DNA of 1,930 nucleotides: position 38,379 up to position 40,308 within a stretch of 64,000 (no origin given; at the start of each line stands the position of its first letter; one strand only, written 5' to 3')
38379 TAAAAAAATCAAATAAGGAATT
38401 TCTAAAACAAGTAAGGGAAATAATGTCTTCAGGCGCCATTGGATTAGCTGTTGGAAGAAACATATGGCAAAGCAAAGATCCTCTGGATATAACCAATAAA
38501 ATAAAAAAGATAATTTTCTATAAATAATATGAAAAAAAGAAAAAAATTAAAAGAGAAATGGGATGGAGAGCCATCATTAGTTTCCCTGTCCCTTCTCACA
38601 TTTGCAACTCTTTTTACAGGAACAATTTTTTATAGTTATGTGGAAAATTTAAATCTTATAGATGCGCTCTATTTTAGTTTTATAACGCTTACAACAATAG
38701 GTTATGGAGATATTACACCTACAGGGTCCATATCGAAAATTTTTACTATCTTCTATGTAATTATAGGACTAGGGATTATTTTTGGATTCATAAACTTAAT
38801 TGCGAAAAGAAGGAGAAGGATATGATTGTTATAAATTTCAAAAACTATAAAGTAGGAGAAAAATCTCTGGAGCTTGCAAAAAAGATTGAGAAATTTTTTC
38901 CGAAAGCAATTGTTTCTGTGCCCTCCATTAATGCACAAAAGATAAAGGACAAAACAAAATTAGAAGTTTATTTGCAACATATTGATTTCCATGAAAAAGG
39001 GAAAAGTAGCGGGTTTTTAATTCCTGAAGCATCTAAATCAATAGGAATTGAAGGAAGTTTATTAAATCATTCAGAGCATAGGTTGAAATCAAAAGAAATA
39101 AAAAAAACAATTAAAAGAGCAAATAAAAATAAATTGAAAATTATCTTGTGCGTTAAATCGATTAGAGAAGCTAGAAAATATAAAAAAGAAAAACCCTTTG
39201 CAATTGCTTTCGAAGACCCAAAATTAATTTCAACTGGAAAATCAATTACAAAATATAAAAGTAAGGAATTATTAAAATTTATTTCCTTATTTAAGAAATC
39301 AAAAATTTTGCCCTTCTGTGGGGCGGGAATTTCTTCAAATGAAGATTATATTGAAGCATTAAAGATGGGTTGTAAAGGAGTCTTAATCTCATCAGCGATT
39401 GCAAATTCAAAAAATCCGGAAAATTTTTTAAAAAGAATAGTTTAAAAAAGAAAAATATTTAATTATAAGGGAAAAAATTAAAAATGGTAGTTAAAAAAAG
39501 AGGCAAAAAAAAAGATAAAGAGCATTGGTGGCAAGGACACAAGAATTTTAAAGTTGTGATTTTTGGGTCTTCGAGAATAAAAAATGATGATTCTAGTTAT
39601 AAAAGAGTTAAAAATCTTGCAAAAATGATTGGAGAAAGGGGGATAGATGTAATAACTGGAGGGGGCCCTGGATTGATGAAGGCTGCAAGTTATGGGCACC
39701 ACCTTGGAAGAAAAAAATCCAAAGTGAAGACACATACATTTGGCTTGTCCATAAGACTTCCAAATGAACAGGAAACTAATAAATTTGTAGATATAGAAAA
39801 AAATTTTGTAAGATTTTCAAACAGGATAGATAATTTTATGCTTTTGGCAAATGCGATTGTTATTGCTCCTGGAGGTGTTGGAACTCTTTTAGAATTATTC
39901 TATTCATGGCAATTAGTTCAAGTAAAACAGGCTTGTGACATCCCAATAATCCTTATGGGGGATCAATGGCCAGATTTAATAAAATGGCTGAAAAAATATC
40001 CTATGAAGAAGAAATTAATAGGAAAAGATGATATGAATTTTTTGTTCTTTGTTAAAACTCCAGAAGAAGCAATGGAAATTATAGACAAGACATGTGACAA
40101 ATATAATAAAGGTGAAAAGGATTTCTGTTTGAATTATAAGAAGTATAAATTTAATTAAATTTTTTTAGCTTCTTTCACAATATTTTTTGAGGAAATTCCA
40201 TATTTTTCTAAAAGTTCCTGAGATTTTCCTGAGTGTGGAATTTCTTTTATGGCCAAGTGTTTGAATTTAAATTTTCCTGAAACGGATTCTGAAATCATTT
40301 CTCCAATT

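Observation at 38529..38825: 98-aa minimal K+ channel (M1-pore-TIGYGD-M2) inserted between fba and tpi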

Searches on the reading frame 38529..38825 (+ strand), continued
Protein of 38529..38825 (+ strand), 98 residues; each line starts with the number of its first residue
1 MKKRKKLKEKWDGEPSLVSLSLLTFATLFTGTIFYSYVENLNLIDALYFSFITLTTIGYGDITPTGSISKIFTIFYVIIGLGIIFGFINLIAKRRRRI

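Call 27: predict_structure(alignment_id=A1)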
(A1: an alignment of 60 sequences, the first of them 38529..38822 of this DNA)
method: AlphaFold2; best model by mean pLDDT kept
length: 98 residues; sequences in the alignment: 60
mean_pLDDT: 90.1   pTM: 0.75
mean pLDDT of the five models: 90.1, 88.0, 88.0, 87.9, 87.3
residues with pLDDT >= 90: 77; 70-90: 7; 50-70: 14; < 50: 0
segments of 3 or more residues with pLDDT < 50: none
pLDDT, mean of each block of 10 residues (from residue 1): 59 78 98 98 98 92 96 98 96 90
secondary structure, 60 per line:
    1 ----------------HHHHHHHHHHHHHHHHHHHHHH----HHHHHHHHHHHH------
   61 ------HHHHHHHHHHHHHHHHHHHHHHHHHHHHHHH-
elements in order: H17-38 H43-54 H67-97
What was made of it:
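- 38529..38576 (+): Residues 1-16: short, lysine-rich N-terminus, inferred cytoplasmic. It stands where most longer homologues carry extra N-terminal residues (the M0 interfacial helix of NaK). Predicted coil with mean pLDDT 59 for residues 1-10 (call 27).
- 38577..38642 (+): M1, the outer transmembrane helix (residues 17-38). AlphaFold2 helix H17-38, pLDDT 98 (call 27).
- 38655..38690 (+): Pore helix (residues 43-54). It includes Y48, which is invariant in the family alignment. Helix H43-54 (call 27).
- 38727..38819 (+): M2, the inner helix (residues 67-97). It carries G80 and G82 (hinge region) and F85, which align to NaK G87, G89 and F92. Helix H67-97 (call 27).
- On K+ channel pore superfamily (Pfam Ion_trans_2, PF07885): Pore helix at residues 43-54 and M2 at 67-97 in the model (call 27).
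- On NaK-type small two-TM channels: Residues 1-16 are predicted coil with low pLDDT (call 27). Only a monomer could be modelled (call 27).
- AlphaFold2 model with pLDDT 90 and helices 17-38, 43-54 and 67-97 (call 27).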

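Call 30: fold_search(model_id=the predicted structure, library=pdb)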
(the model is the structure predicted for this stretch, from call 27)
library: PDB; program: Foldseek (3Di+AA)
matches with E <= 10: 1024; with E <= 0.001: 90
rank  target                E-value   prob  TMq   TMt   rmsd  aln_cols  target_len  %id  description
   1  2ahy_B                1.3e-06  1.00  0.78  0.75   4.5        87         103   52  Na+ complex of the NaK Channel (released 2006-02-07)
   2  2q6a_A                1.4e-06  1.00  0.80  0.76   2.0        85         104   52  Crystal Structure of Nak channel D66E mutant (released 2007-10-02)
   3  8ctt_A                1.6e-06  1.00  0.70  0.74   2.7        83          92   55  Crystal structure of a K+ selective NaK mutant (NaK2K) at 100K (released 2023-06-14)
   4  2ahy_A                1.8e-06  1.00  0.78  0.74   4.5        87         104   52  Na+ complex of the NaK Channel (released 2006-02-07)
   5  8ctv_A                2.0e-06  1.00  0.67  0.70   2.0        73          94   60  Crystal structure of a K+ selective NaK mutant (NaK2K) -Tl+ complex (released 2023-06-14)
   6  6dz1_A                2.2e-06  1.00  0.67  0.69   1.9        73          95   60  Studies of Ion Transport in K+ Channels (released 2018-11-14)
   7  2q67_B                2.3e-06  1.00  0.75  0.71   0.7        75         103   56  Crystal Structure of Nak channel D66A mutant (released 2007-10-02)
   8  3tet_A                2.3e-06  1.00  0.70  0.74   2.7        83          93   54  Crystal Structure of NaK2K Channel Y66F Mutant (released 2011-10-19)
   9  2q67_A                2.7e-06  1.00  0.78  0.74   2.0        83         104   53  Crystal Structure of Nak channel D66A mutant (released 2007-10-02)
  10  6ufe_B                2.9e-06  1.00  0.71  0.75   1.9        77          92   57  The structure of a potassium selective ion channel at atomic resolution (released 2020-08-05)
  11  8ctx_B                2.9e-06  1.00  0.67  0.69   1.9        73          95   60  Crystal structure of a K+ selective NaK mutant (NaK2K) -K+,Tl+ complex (released 2023-06-14)
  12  2q69_A                3.1e-06  1.00  0.79  0.74   2.0        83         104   53  Crystal Structure of Nak channel D66N mutant (released 2007-10-02)
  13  2q69_B                3.1e-06  1.00  0.79  0.75   2.9        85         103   53  Crystal Structure of Nak channel D66N mutant (released 2007-10-02)
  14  2q68_B                3.1e-06  1.00  0.78  0.75   2.9        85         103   53  Crystal Structure of Nak channel D66A, S70E double mutants (released 2007-10-02)
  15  2ahz_A                3.1e-06  1.00  0.77  0.72   4.6        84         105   51  K+ complex of the NaK Channel (released 2006-02-07)
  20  3ouf_B                3.9e-06  1.00  0.67  0.69   1.9        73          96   60  Structure of a K+ selective NaK mutant (released 2011-01-12)
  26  3ouf_A                7.0e-06  1.00  0.68  0.71   2.1        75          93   59  Structure of a K+ selective NaK mutant (released 2011-01-12)
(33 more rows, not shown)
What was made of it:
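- On NaK-type small two-TM channels: The rmsd is 0.7 A over 75 columns to 2q67_B and 1.9 A over 73 columns to 3ouf_B (call 30).
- All 50 listed Foldseek PDB hits are NaK-derived constructs, rmsd 0.7-2.0 A over 73-85 residues for the best ones (call 30).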

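Call 31: find_related_loci(query=A2, collection=viral_contigs, flank=3000)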
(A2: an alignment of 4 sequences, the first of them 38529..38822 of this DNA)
Query A2 (98 aa) in viral_contigs; peptide patterns used: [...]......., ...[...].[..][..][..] (x = any residue, [..] = any of these).
600 stretches matched a pattern (row limit reached: there are more); 2 encode a relative of the query (tblastn E <= 1e-3); 2 distinct loci.
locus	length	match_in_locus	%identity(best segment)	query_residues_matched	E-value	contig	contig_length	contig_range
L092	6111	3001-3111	46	47-83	6e-9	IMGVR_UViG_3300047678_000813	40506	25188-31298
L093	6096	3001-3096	50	48-79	2e-6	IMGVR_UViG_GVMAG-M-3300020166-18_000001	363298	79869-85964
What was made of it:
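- On Viral Kcv-type miniature channels: IMG/VR gave two hits covering only the filter region (call 31).
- An IMG/VR scan found only two hits, each covering just 32-37 residues around the filter (call 31).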

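Call 34: fold_search(model_id=the predicted structure, library=viral)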
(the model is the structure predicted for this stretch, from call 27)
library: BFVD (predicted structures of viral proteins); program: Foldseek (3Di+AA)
matches with E <= 10: 133; with E <= 0.001: 0
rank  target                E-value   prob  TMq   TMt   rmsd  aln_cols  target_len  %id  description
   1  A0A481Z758            6.3e-03  1.00  0.73  0.70   1.5        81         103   22  Potassium channel domain-containing protein [Pithovirus LCPAC201]
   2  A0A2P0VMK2            8.9e-03  1.00  0.64  0.76   1.9        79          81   25  Putative ion channel [Tetraselmis virus 1]
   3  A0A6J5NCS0            1.0e-02  1.00  0.70  0.61   1.9        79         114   20  Potassium channel domain containing protein [uncultured Caudovirales phage]
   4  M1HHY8                1.3e-02  1.00  0.63  0.75   1.3        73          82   30  (no name in the UniProt tables at hand)
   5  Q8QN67                1.3e-02  1.00  0.64  0.52   2.6        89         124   27  EsV-1-223 [Ectocarpus siliculosus virus 1 (isolate New Zealand/Kaikoura/1988)]
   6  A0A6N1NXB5            1.6e-02  1.00  0.67  0.64   7.4       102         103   24  Putative potassium channel protein [Tupanvirus soda lake]
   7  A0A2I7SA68            2.2e-02  1.00  0.76  0.51   3.8        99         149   23  (no name in the UniProt tables at hand)
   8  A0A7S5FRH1            4.1e-02  1.00  0.63  0.22   3.3        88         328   19  Potassium channel domain-containing protein [Bacteriophage DSS3_VP1]
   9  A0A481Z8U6            4.9e-02  1.00  0.68  0.52   4.8        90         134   24  Uncharacterized protein [Pithovirus LCPAC302]
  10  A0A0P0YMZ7            6.6e-02  1.00  0.65  0.66   2.6        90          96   22  (no name in the UniProt tables at hand)
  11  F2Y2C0                7.9e-02  0.96  0.43  0.41  16.9        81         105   30  (no name in the UniProt tables at hand)
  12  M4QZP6                8.9e-02  1.00  0.60  0.74   1.8        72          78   26  (no name in the UniProt tables at hand)
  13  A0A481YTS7            9.4e-02  1.00  0.73  0.60   2.0        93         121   20  Inward rectifier potassium channel [Marseillevirus LCMAC101]
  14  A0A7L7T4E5            1.5e-01  0.98  0.52  0.50   6.1        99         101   18  Putative potassium channel [Rhizochromulina virus RhiV-SA1]
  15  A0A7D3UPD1            1.7e-01  1.00  0.57  0.59   3.7        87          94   20  Uncharacterized protein [Fadolivirus FV1/VV64]
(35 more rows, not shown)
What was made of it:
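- On Viral Kcv-type miniature channels: The named viral channel hits in BFVD are 14-30% identical, with E of 6e-3 or worse (call 34).
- The viral structure library gives TM-scores (on the query) of 0.52-0.76 to the named viral channel hits (call 34).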

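Call 37: list_cluster_members(proteins=[P0001, P0002, P0005])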
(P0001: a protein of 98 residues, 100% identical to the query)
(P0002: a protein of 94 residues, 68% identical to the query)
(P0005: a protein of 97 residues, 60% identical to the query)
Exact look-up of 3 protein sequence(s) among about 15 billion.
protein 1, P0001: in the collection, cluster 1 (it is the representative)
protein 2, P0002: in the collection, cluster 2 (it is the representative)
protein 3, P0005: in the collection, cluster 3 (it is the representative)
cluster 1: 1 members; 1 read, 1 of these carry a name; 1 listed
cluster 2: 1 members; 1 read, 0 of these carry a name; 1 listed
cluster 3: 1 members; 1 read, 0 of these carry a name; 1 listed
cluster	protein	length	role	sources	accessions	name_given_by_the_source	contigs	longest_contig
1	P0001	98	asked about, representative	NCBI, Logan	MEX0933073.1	MAG: potassium channel family protein [Candidatus Pacearchaeota archaeon]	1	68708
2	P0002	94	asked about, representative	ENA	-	-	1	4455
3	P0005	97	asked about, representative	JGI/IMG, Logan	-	-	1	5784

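Call 44: search_protein_representatives(protein=window:38529-38822:+)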
Query: 98 residues. Proteins with E-value up to 0.001 (for the whole library): 13149; up to 1e-10: 2509; up to 1e-30: 9. The best 150 are listed.
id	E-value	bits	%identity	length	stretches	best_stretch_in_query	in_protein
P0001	1.0e-55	202.2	100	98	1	1-98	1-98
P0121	3.3e-44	165.3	44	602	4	15-95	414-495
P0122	2.7e-39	149.6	39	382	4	18-97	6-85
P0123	2.3e-37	143.4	41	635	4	22-88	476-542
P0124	7.2e-37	141.8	38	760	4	19-90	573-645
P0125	1.3e-31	125.0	33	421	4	6-94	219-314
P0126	1.5e-31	124.8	38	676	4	24-88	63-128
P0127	6.3e-31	122.8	36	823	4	30-94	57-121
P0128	8.1e-31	122.5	37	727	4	16-84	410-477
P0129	1.1e-30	122.0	36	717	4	20-89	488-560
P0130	1.1e-29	118.8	30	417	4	16-94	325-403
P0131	2.1e-29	117.9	38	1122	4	18-87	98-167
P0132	7.6e-28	112.9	39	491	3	21-87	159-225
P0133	2.4e-27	111.3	44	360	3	40-88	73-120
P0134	5.2e-27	110.3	34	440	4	27-93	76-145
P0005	2.2e-22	95.5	60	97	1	14-94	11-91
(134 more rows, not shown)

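Call 52: list_cluster_members(proteins=[P0008, P0009, P0016, P0046, P0057, P0062, P0069, P0081, P0088, P0090])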
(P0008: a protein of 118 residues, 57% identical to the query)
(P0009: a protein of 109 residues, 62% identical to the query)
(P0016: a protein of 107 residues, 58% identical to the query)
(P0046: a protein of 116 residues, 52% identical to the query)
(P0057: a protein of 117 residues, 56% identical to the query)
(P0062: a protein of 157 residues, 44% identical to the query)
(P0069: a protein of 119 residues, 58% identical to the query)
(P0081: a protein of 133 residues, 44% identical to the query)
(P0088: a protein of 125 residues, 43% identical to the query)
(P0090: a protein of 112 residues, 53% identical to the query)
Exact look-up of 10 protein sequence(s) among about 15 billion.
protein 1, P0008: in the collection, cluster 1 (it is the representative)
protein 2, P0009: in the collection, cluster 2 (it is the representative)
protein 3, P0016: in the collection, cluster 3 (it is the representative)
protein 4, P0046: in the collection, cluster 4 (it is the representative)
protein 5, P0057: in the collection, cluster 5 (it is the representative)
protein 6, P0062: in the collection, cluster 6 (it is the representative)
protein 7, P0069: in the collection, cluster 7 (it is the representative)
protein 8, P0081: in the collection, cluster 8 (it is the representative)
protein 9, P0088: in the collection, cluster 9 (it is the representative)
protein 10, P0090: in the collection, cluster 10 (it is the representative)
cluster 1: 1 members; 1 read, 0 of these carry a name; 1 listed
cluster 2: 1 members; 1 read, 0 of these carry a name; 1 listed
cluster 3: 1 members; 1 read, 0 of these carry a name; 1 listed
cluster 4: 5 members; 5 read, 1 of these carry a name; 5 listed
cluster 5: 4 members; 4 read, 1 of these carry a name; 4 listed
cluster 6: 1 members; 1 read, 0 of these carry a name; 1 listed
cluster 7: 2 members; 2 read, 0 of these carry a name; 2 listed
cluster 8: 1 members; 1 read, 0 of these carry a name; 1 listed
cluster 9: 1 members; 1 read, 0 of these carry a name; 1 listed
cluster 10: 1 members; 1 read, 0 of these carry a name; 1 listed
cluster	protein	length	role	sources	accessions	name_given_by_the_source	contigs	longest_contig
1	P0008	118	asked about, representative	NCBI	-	-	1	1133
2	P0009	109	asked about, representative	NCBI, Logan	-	-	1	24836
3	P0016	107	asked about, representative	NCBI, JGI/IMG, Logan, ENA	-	-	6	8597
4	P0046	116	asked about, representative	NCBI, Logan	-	-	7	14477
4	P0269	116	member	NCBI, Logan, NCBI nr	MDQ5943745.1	MAG: voltage-gated potassium channel [Patescibacteria group bacterium] | voltage-gated potassium channel [Patescibacteria group bacterium]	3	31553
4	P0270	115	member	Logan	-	-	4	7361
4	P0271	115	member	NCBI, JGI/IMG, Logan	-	-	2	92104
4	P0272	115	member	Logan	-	-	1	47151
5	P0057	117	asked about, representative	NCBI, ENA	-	-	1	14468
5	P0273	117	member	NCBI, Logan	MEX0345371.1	MAG: potassium channel family protein [Rhizobiaceae bacterium]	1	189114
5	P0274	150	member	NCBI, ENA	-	-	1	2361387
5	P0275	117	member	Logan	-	-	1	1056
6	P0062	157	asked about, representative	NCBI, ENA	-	-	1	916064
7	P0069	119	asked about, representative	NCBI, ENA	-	-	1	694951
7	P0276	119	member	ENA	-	-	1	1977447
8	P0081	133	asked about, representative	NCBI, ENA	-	-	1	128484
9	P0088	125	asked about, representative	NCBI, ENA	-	-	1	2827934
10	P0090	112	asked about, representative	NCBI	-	-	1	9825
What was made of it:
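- Tried and rejected: Organism names for the nearest non-syntenic homologues were mostly unavailable (call 52), so a donor lineage could not be named.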

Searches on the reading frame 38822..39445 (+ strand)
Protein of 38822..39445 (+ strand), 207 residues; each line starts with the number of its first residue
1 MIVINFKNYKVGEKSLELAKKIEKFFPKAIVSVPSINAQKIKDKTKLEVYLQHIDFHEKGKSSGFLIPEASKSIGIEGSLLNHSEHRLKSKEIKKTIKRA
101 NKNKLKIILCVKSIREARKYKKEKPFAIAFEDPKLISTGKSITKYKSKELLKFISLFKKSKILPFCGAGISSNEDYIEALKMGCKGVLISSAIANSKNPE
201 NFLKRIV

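Call 3: search_protein_families(library=pfam, proteins=[window:38822-39445:+], max_evalue=0.01)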
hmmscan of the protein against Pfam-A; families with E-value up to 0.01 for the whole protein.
window:38822-39445:+ (207 aa): 2 families
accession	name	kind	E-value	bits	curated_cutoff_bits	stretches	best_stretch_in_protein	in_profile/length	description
PF00121.24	TIM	-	9.2e-26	91.3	20.1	1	1-198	2-237/245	Triosephosphate isomerase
PF05690.20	ThiG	-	7.8e-06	25.8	23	1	157-201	171-215/247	Thiazole biosynthesis protein ThiG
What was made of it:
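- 38822..39445 (+): tpi, a short (207-aa) triosephosphate isomerase. Its ATG overlaps the channel stop as ATGA. Pfam PF00121, E 9.2e-26 (call 3).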

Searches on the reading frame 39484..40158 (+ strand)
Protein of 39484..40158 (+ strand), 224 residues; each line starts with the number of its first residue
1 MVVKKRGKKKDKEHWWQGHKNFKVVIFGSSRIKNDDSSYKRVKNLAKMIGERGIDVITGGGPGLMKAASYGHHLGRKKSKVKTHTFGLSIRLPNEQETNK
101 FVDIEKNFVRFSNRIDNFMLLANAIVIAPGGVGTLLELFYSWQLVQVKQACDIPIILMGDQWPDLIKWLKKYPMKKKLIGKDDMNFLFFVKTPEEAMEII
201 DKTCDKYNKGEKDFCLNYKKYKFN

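Call 3: search_protein_families(library=pfam, proteins=[window:39484-40158:+], max_evalue=0.01)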
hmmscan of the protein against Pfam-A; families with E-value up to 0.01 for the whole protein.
window:39484-40158:+ (224 aa): 2 families
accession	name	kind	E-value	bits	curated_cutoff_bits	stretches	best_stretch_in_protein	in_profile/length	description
PF03641.19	Lysine_decarbox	-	1.4e-17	64.6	27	1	81-198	11-129/131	Possible lysine decarboxylase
PF18306.6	LDcluster4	-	2.4e-10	40.7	26.3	1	22-144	2-116/151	SLOG cluster4 family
